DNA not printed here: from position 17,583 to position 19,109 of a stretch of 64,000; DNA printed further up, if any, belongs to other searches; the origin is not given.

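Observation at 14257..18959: Cluster of three secreted/lipoproteins sharing an N-terminal beta-module + glycine-zipper segment, translationally coupled to a second radical-SAM enzyme, convergent with metK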

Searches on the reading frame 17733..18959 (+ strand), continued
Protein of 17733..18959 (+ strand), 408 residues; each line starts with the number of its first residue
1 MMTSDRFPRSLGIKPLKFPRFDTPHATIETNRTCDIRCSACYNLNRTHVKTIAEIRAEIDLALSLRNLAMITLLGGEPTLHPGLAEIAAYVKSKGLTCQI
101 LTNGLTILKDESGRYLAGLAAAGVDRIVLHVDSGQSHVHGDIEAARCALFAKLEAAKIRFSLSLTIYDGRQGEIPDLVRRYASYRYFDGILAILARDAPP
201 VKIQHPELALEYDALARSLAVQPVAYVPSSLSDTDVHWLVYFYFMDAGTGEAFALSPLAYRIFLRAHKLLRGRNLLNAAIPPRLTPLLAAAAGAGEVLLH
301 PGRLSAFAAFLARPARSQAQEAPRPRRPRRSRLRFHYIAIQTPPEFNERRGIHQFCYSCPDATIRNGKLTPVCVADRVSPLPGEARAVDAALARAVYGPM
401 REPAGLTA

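Call 83: list_cluster_members(proteins=[P0121, P0241, window:17733-18959:+, window:15552-16121:+])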
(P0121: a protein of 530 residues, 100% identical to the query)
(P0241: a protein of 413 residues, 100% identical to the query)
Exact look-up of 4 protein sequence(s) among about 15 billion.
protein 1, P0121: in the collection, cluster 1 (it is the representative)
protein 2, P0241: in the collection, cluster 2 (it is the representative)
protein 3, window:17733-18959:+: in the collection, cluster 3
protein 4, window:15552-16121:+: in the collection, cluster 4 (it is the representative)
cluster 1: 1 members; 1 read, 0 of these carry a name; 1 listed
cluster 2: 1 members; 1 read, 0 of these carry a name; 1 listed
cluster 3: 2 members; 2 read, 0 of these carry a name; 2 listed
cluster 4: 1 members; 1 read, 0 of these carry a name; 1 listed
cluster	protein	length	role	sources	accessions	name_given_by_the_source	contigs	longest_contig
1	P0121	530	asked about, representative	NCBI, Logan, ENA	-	-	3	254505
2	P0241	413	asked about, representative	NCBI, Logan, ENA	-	-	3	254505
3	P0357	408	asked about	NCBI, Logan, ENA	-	-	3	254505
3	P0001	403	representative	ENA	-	-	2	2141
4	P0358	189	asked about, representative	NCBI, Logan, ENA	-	-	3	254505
